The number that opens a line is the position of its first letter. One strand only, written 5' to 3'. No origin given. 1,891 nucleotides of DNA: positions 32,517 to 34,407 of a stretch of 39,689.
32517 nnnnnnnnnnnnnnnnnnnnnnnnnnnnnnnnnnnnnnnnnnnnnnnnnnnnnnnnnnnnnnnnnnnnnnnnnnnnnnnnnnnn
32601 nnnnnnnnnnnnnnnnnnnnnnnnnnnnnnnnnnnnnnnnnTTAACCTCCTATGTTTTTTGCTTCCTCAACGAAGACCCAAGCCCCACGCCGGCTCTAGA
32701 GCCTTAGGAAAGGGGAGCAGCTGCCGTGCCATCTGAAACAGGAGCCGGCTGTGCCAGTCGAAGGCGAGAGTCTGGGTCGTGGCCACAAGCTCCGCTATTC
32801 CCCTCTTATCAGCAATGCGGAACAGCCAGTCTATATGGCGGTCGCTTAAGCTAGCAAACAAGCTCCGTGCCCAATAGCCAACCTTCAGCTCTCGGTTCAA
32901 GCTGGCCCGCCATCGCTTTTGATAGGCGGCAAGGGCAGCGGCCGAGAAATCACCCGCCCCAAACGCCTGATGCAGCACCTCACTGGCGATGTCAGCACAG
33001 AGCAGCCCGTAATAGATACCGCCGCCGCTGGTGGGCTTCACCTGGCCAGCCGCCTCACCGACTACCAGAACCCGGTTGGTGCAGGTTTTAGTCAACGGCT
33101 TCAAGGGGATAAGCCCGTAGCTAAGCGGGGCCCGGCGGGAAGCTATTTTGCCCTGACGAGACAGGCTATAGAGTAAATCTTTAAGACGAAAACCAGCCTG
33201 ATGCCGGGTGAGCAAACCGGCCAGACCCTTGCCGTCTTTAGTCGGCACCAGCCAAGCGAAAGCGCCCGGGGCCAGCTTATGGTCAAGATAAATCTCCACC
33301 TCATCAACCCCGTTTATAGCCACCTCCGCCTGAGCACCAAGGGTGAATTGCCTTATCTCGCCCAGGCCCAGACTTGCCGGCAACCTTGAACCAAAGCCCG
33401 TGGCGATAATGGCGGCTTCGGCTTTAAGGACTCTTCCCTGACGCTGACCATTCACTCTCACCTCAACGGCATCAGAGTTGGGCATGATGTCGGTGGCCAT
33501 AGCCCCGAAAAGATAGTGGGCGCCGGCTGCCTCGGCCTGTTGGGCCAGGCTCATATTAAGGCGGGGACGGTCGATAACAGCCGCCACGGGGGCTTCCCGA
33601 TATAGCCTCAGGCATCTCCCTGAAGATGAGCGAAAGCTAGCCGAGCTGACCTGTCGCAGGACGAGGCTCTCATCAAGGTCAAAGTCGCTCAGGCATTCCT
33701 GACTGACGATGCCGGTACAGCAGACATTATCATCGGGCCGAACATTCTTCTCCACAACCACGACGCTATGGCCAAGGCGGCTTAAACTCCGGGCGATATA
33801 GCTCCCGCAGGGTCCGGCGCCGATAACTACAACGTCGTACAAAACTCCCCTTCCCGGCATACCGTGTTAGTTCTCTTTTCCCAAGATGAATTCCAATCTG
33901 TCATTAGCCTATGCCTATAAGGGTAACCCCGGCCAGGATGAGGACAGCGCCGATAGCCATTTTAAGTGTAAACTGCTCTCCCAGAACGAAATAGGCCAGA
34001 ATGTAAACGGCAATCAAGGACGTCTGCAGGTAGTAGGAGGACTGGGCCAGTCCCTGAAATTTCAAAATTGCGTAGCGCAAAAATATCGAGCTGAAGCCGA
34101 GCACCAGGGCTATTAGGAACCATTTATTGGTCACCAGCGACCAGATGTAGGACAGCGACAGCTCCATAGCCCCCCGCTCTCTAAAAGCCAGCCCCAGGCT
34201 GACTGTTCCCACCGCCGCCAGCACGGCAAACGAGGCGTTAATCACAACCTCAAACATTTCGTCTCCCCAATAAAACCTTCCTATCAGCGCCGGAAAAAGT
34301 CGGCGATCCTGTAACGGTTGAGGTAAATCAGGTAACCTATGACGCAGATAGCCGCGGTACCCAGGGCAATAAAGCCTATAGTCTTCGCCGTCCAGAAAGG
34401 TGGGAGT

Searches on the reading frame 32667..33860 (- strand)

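Call 6: search_protein_families(library=pfam, proteins=[window:32667-33860:-], max_evalue=0.00001)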
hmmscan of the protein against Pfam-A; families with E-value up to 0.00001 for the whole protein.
window:32667-33860:- (397 aa): 5 families
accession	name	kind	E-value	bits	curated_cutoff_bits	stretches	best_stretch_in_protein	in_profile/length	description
PF01266.30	DAO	-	8.4e-13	49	27.9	1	9-42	1-34/353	FAD dependent oxidoreductase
PF01494.25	FAD_binding_3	-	3.3e-10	40.2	22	1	8-169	2-171/349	FAD binding domain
PF07992.20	Pyr_redox_2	-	6.6e-10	39.3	26.1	1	8-166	1-119/291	Pyridine nucleotide-disulphide oxidoreductase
PF05834.18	Lycopene_cycl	-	2.6e-09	37.1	23.4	0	9-189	1-173/380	Lycopene cyclase protein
PF04820.20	Trp_halogenase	-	8.5e-06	25.3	21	0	95-322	154-376/458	Tryptophan halogenase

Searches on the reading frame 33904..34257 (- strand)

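Call 6: search_protein_families(library=pfam, proteins=[window:33904-34257:-], max_evalue=0.00001)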
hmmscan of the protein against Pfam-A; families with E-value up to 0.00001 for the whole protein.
window:33904-34257:- (117 aa): 1 family
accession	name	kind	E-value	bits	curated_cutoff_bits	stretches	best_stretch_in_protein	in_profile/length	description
PF00892.27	EamA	-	4.8e-06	27.3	28.2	1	19-114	44-133/135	EamA-like transporter family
